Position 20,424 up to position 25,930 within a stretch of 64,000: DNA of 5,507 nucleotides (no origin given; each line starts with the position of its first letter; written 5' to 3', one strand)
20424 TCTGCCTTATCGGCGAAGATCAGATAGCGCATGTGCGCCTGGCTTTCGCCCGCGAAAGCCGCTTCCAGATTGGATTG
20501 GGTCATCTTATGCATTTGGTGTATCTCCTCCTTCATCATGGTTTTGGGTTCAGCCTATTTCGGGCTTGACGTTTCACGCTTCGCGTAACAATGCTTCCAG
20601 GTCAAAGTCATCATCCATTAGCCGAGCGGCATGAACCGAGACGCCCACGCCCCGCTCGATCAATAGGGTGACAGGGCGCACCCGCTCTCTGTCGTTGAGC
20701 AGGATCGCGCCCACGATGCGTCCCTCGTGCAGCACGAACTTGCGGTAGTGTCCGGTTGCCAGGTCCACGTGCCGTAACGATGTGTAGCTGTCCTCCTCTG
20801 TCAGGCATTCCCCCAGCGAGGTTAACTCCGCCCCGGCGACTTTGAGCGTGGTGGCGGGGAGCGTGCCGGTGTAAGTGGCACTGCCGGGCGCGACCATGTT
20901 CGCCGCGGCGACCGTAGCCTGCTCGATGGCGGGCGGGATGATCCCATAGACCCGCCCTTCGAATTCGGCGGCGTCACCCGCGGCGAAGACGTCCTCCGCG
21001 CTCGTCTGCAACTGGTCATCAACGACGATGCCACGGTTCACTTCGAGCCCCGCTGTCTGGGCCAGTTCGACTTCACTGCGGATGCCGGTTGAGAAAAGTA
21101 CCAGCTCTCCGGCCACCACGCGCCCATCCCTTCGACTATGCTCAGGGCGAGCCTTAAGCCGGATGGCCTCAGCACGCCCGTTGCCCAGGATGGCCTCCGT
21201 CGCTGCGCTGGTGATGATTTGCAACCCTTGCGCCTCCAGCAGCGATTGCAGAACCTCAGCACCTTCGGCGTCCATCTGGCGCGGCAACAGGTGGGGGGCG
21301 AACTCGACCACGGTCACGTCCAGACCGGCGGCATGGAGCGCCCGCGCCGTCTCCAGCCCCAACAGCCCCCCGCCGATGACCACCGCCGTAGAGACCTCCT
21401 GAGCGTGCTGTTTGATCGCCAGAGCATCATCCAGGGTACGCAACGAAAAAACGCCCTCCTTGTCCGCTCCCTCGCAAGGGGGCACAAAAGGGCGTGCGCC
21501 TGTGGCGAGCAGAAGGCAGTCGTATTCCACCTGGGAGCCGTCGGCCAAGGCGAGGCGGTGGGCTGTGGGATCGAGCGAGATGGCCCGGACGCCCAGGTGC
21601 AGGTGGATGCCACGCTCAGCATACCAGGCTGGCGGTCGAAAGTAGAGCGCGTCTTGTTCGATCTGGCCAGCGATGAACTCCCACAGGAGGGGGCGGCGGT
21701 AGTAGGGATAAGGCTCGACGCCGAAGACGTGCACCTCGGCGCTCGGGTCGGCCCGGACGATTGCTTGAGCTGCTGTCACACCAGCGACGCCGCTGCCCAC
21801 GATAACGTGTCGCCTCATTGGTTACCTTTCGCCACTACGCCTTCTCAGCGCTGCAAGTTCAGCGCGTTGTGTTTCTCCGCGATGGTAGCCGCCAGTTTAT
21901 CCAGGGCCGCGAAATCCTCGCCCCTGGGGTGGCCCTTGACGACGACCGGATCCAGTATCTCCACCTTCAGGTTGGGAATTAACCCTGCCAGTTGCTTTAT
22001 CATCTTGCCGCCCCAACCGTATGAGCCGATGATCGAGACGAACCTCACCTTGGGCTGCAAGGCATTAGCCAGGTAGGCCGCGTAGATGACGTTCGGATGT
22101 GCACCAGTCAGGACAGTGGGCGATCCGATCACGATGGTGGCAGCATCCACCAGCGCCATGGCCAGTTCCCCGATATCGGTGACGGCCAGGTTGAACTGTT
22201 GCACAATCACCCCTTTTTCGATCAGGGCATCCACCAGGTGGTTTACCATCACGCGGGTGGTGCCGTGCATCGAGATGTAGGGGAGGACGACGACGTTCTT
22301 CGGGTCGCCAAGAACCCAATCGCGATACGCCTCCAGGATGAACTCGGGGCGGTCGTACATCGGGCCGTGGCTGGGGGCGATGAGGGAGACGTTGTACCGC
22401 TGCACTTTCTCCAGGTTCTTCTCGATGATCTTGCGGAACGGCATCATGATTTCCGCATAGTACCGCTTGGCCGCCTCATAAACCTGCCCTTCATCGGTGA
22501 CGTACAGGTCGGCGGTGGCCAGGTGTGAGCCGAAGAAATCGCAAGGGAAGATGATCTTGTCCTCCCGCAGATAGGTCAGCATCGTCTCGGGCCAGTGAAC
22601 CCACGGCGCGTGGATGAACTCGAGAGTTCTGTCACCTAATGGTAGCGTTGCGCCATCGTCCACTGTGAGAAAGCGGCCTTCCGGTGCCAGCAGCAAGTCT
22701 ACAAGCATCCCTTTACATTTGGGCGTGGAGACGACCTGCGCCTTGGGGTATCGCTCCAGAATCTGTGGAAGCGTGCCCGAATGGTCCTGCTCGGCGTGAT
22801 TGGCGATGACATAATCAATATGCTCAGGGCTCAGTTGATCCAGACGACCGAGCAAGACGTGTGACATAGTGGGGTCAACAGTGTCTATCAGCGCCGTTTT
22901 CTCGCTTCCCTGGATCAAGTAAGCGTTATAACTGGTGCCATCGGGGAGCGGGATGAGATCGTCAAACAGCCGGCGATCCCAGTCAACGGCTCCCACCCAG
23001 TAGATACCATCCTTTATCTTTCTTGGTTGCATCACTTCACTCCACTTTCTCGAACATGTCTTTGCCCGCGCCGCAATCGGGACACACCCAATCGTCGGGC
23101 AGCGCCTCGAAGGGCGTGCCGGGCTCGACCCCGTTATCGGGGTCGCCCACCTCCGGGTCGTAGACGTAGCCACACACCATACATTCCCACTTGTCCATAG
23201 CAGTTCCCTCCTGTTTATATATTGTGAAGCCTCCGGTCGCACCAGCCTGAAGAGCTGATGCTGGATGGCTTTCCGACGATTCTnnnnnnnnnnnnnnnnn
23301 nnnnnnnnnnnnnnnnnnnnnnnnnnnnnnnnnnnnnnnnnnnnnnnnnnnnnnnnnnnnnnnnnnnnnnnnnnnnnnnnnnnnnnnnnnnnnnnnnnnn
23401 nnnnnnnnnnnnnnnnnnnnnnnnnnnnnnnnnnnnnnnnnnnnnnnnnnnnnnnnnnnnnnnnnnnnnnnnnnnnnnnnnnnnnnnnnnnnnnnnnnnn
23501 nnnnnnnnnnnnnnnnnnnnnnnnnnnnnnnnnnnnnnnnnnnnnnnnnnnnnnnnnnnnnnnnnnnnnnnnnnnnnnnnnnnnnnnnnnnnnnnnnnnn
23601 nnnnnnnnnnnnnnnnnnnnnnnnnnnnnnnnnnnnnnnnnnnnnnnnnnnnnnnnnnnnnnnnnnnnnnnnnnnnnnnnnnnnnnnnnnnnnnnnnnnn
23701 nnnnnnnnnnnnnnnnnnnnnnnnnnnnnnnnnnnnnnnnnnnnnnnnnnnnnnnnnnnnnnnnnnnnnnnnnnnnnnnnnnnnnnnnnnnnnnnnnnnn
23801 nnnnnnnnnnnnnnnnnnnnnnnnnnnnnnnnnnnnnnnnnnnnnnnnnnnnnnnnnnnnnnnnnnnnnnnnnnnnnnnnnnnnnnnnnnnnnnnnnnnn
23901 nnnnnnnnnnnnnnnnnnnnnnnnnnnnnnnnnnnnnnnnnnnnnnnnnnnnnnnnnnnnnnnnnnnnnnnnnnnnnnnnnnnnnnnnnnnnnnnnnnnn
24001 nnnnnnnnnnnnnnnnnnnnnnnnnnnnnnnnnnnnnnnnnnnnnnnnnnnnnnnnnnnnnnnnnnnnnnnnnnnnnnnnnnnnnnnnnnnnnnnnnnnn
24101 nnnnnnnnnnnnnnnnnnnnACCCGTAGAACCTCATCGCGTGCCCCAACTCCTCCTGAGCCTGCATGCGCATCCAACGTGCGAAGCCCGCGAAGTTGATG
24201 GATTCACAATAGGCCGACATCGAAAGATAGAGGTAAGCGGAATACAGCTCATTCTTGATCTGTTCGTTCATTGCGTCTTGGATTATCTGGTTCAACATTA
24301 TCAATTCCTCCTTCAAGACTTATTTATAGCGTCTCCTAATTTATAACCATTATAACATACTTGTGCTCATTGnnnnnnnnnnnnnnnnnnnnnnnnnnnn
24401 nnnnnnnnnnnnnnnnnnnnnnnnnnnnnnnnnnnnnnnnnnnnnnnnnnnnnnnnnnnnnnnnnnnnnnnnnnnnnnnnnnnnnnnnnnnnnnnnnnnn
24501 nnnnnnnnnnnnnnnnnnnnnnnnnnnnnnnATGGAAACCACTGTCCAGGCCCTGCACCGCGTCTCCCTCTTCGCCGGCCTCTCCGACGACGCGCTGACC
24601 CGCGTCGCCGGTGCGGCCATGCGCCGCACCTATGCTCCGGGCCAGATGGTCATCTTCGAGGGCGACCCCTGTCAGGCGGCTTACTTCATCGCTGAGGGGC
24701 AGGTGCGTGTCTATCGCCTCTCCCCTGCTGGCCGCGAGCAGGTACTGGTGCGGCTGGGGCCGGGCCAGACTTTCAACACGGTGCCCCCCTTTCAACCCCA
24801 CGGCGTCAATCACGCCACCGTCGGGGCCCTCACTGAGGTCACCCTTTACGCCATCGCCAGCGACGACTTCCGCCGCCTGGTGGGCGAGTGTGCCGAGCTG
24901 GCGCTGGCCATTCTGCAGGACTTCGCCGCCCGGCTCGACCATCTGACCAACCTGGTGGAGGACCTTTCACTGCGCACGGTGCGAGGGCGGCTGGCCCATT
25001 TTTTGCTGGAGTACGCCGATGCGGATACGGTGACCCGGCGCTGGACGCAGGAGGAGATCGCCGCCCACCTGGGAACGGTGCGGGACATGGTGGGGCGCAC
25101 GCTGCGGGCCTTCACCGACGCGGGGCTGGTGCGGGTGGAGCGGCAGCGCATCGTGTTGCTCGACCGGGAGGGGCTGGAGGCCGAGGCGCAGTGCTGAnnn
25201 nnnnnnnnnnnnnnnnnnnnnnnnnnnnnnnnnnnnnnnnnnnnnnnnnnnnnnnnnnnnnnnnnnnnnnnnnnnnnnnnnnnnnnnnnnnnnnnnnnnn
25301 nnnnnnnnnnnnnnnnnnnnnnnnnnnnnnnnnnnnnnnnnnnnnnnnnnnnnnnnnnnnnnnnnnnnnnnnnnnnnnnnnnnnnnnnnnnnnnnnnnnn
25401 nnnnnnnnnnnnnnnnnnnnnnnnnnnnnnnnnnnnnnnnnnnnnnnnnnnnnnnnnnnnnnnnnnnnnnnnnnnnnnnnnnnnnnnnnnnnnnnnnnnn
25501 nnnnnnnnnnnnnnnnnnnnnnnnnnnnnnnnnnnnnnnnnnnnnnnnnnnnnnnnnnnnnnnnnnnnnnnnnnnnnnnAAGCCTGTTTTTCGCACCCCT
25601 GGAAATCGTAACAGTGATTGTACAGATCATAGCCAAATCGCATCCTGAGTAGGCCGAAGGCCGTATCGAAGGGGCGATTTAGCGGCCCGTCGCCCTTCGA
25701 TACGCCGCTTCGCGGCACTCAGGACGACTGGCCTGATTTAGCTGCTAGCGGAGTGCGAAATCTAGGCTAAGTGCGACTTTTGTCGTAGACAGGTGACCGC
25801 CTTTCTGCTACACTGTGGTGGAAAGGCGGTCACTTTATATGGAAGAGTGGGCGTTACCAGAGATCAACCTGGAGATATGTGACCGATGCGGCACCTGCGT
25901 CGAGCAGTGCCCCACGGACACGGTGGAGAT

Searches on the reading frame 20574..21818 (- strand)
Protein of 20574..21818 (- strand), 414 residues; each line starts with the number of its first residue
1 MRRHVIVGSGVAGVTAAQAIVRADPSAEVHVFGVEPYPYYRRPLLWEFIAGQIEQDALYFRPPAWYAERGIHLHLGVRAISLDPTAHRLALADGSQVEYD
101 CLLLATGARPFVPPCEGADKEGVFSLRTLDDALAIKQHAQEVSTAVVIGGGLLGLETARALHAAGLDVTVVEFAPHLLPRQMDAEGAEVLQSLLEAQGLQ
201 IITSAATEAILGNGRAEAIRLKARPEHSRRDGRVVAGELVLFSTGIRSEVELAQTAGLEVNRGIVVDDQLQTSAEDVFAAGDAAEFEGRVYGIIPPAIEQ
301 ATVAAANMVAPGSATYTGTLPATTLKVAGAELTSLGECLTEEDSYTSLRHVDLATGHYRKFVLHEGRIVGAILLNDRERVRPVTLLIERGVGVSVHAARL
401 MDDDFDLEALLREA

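Call 22: search_protein_families(library=pfam, proteins=[window:20574-21818:-], max_evalue=0.01)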
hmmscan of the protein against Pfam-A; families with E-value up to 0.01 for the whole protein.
window:20574-21818:- (414 aa): 15 families
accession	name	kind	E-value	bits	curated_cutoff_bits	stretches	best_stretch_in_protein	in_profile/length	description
PF07992.20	Pyr_redox_2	-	5.8e-60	203.6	26.1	1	3-304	2-287/291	Pyridine nucleotide-disulphide oxidoreductase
PF00070.33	Pyr_redox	-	3.6e-22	79.1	22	1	145-222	2-80/82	Pyridine nucleotide-disulphide oxidoreductase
PF18267.7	Rubredoxin_C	-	1e-15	57.9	25.9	1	321-390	1-69/70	Rubredoxin NAD+ reductase C-terminal domain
PF13450.12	NAD_binding_8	-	2.8e-08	34.4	21.9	1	147-177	1-31/68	NAD(P)-binding Rossmann-like domain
PF01266.30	DAO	-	3.4e-06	27.2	27.9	1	145-172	2-29/353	FAD dependent oxidoreductase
PF13454.12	NAD_binding_9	-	7.6e-06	26.4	21.8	0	5-39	1-35/155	FAD-NAD(P)-binding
PF13241.12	NAD_binding_7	-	1.4e-05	26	22.1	1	144-195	9-61/104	Putative NAD(P)-binding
PF14759.12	Reductase_C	-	4.1e-05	24.4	25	1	353-411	29-85/85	Reductase C-terminal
PF01262.27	AlaDh_PNT_C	-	0.00016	21.6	23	0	143-192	29-78/214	Alanine dehydrogenase/PNT, C-terminal domain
PF13738.12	Pyr_redox_3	-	0.00023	20.9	30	1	71-281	98-305/305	Pyridine nucleotide-disulphide oxidoreductase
PF05834.18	Lycopene_cycl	-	0.00038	20.1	23.4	0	146-177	3-36/380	Lycopene cyclase protein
PF00890.30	FAD_binding_2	-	0.0016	18.2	20.4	0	145-172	2-29/414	FAD binding domain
PF03486.20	HI0933_like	-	0.0022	17.9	50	0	144-176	2-34/244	HI0933-like protein Rossmann domain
PF01494.25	FAD_binding_3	-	0.003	17.3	22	1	145-172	4-31/349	FAD binding domain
PF01946.23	Thi4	-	0.0088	15.7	26.2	0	5-32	21-47/235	Thi4 family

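Call 24: search_solved_structures(query=window:20574-21818:-, show_alignments=2)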
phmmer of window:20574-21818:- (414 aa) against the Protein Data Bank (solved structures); distinct sequences matched with E-value up to 0.001: 194 (the best 60 are shown).
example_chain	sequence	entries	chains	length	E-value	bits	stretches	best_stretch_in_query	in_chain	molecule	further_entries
8c0z_E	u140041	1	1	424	2.5e-49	171.9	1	3-399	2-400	Similar to ferredoxin:NADH oxidoreductases or NADH oxidases,potential subunit of aldehyde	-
1xhc_A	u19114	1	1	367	2.6e-43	152.1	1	4-378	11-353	NADH oxidase /nitrite reductase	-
3lxd_A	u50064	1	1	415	2.7e-40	142.1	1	5-287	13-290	FAD-dependent pyridine nucleotide-disulphide oxidoreductase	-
3klj_A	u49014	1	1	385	2.5e-39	138.9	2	5-208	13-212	NAD(FAD)-dependent dehydrogenase, NirB-family (N-terminal domain)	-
3kd9_A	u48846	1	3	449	4e-38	135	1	2-336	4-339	Coenzyme A disulfide reductase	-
4fx9_A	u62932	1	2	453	4.5e-38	134.8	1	3-336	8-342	Coenzyme A disulfide reductase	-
6ruz_A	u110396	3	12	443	1.3e-37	133.3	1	2-291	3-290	NADH oxidase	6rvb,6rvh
5l1n_A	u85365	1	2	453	2.7e-36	129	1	3-336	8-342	Coenzyme A disulfide reductase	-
9li3_A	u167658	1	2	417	2.3e-34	122.6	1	2-308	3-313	Ferredoxin--NAD(+) reductase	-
3fg2_P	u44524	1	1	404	3.3e-34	122.1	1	5-294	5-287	Putative rubredoxin reductase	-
1q1r_A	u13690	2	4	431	1.1e-33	120.4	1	5-306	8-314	Putidaredoxin reductase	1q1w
3lb8_A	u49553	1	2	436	1.1e-33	120.3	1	5-306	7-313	Putidaredoxin reductase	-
8a56_A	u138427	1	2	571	4.9e-33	118.2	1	3-287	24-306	Coenzyme A-persulfide reductase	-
6pfz_D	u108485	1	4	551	8.9e-33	117.4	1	5-330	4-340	NADH oxidase (NoxA-3)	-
3ef6_A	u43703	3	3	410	1.4e-32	116.7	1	4-402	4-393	Toluene 1,2-dioxygenase system ferredoxin--NAD(+) reductase | TodA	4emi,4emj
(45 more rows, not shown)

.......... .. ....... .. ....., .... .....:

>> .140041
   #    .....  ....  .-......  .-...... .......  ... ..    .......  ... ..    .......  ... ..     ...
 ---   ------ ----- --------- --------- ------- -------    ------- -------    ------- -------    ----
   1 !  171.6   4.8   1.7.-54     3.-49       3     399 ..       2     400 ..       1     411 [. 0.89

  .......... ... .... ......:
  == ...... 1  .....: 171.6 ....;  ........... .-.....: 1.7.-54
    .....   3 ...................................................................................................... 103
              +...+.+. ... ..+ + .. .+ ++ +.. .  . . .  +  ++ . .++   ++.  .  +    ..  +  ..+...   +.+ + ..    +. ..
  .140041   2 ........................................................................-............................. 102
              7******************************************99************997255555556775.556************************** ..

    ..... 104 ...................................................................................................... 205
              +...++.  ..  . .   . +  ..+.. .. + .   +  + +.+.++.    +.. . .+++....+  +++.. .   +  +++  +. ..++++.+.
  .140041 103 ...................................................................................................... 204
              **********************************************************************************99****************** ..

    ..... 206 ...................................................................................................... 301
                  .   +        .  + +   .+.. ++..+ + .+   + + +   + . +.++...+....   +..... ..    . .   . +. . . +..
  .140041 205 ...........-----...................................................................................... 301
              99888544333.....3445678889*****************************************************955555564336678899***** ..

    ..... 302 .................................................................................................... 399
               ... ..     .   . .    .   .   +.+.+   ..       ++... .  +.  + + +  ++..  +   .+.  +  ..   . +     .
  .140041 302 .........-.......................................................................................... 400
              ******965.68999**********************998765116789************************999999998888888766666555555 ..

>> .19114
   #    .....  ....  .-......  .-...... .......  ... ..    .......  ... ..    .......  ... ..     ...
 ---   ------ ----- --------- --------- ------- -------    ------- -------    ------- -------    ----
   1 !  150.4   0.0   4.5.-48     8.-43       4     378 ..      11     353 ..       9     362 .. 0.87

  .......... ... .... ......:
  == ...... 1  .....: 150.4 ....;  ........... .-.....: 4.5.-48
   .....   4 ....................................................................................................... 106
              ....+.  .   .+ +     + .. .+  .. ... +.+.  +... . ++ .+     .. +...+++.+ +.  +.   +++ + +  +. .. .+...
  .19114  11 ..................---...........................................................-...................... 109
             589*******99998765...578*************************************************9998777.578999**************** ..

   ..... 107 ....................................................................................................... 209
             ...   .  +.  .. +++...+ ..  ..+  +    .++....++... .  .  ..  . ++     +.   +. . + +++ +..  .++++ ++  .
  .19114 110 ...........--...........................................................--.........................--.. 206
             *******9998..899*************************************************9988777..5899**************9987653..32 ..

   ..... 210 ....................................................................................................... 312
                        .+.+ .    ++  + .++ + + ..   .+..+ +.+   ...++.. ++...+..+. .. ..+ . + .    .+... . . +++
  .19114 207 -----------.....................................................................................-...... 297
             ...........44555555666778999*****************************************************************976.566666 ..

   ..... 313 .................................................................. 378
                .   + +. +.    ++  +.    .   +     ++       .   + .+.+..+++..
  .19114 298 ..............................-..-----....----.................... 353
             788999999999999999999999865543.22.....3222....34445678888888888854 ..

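Call 60: find_homologous_proteins(query=window:20574-21818:-, max_evalue=1e-60)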
Query window:20574-21818:- (414 aa): 2600 proteins with E <= 1e-60 among 8000 candidates; the best 120 are listed.
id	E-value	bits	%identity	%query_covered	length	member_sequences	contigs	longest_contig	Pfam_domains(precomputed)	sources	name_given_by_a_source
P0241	2.6e-260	881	100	99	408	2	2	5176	PF13450.13,PF07992.21,PF00070.34,PF18267.8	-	-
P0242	7.7e-204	695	79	95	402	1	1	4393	PF07992.21,PF00070.34,PF14759.13,PF18267.8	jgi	jgi:nitrite reductase (NADH) large subunit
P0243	1.3e-203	695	79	95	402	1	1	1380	PF01266.31,PF13450.13,PF07992.21,PF00070.34,PF13454.13,PF14759.13,PF18267.8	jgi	-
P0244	2.1e-203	694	79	95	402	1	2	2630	PF01266.31,PF07992.21,PF00070.34,PF18267.8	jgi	jgi:nitrite reductase (NADH) large subunit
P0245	9.4e-203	692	80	95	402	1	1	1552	PF01266.31,PF13450.13,PF07992.21,PF00070.34,PF13454.13,PF18267.8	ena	-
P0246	1.2e-202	692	78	95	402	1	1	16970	PF01266.31,PF13450.13,PF07992.21,PF00070.34,PF14759.13,PF18267.8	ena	-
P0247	1.9e-202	691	77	95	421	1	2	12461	PF01266.31,PF13450.13,PF07992.21,PF00070.34,PF05834.19,PF18267.8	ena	-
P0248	2.2e-202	691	80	95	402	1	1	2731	PF01266.31,PF13450.13,PF07992.21,PF00070.34,PF18267.8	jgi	jgi:nitrite reductase (NADH) large subunit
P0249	3.3e-202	690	80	94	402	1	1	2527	PF01266.31,PF13450.13,PF07992.21,PF00070.34,PF13454.13,PF18267.8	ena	-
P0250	9.1e-202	689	79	95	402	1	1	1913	PF01266.31,PF13450.13,PF07992.21,PF00070.34,PF18267.8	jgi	jgi:nitrite reductase (NADH) large subunit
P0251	9.8e-202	688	80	95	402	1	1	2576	PF13450.13,PF07992.21,PF00070.34,PF14759.13,PF18267.8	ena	-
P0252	1.3e-201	688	79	95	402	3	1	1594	PF01266.31,PF13450.13,PF07992.21,PF00070.34,PF13454.13,PF14759.13,PF18267.8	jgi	jgi:nitrite reductase (NADH) large subunit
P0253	2.3e-201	687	78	96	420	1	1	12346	PF13450.13,PF07992.21,PF00070.34,PF05834.19,PF14759.13,PF18267.8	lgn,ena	-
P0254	5.6e-201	686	79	95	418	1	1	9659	PF13450.13,PF07992.21,PF00070.34,PF05834.19,PF14759.13,PF18267.8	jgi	-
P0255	8.2e-201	685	78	95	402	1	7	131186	PF01266.31,PF13450.13,PF07992.21,PF00070.34,PF18267.8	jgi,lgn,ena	-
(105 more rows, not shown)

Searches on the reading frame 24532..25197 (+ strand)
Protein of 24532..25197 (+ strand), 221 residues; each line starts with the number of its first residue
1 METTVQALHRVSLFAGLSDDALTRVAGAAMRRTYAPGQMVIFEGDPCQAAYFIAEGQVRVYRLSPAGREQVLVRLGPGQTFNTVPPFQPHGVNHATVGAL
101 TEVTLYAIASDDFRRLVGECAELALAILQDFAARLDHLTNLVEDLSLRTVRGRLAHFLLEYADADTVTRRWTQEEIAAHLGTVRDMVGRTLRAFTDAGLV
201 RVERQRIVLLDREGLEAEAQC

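Call 22: search_protein_families(library=pfam, proteins=[window:24532-25197:+], max_evalue=0.01)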
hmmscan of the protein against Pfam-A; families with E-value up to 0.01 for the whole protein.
window:24532-25197:+ (221 aa): 3 families
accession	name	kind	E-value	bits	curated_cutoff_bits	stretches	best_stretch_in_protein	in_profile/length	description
PF00027.35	cNMP_binding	-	3e-22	78.8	27.5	1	31-117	1-86/89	Cyclic nucleotide-binding domain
PF13545.12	HTH_Crp_2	-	2.8e-16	59.7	27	1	152-217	1-69/70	Crp-like helix-turn-helix domain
PF24270.1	HTH_Cmi2_C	-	0.0078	16.9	27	0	128-160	29-63/125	Cmi2, C-terminal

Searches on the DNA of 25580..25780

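Call 33: search_rna_families(source=window, start=25580, end=25780, threshold=evalue, max_evalue=10, show_alignments=3)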
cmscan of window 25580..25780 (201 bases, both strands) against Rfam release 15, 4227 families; matches with E-value up to 10: 8.
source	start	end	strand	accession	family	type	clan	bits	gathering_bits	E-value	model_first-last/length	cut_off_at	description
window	25645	25722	+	RF03405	mir-3200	Gene; miRNA;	-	25.6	79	0.014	1-92/92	no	mir-3200 microRNA precursor family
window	25642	25725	+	RF01996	mir-995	Gene; miRNA;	-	19.5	72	0.13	1-88/88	no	mir-995 microRNA precursor family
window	25654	25714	-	RF03953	mir-5350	Gene; miRNA;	-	16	90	1.1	1-74/74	no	mir-5350 microRNA precursor family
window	25608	25664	+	RF01520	CC0734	Gene; sRNA;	-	15.5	45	2.3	1-95/95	no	caulobacter sRNA CC0734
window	25650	25719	+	RF03780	mir-3389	Gene; miRNA;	-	15.2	75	2.9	1-69/69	no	mir-3389 microRNA precursor family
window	25660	25716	-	RF01843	neisseria_FSE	Cis-reg; frameshift_element;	-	15.1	50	0.89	1-40/40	no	neiserria ribosomal frameshift element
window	25635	25734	-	RF01729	Termite-flg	Cis-reg;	-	14.5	40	2.6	1-106/106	no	Termite-flg RNA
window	25638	25738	+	RF01514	Afu_513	Gene; snRNA; snoRNA; CD-box;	-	8.7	48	9.8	1-103/103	no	A. fumigatus snoRNA Afu_513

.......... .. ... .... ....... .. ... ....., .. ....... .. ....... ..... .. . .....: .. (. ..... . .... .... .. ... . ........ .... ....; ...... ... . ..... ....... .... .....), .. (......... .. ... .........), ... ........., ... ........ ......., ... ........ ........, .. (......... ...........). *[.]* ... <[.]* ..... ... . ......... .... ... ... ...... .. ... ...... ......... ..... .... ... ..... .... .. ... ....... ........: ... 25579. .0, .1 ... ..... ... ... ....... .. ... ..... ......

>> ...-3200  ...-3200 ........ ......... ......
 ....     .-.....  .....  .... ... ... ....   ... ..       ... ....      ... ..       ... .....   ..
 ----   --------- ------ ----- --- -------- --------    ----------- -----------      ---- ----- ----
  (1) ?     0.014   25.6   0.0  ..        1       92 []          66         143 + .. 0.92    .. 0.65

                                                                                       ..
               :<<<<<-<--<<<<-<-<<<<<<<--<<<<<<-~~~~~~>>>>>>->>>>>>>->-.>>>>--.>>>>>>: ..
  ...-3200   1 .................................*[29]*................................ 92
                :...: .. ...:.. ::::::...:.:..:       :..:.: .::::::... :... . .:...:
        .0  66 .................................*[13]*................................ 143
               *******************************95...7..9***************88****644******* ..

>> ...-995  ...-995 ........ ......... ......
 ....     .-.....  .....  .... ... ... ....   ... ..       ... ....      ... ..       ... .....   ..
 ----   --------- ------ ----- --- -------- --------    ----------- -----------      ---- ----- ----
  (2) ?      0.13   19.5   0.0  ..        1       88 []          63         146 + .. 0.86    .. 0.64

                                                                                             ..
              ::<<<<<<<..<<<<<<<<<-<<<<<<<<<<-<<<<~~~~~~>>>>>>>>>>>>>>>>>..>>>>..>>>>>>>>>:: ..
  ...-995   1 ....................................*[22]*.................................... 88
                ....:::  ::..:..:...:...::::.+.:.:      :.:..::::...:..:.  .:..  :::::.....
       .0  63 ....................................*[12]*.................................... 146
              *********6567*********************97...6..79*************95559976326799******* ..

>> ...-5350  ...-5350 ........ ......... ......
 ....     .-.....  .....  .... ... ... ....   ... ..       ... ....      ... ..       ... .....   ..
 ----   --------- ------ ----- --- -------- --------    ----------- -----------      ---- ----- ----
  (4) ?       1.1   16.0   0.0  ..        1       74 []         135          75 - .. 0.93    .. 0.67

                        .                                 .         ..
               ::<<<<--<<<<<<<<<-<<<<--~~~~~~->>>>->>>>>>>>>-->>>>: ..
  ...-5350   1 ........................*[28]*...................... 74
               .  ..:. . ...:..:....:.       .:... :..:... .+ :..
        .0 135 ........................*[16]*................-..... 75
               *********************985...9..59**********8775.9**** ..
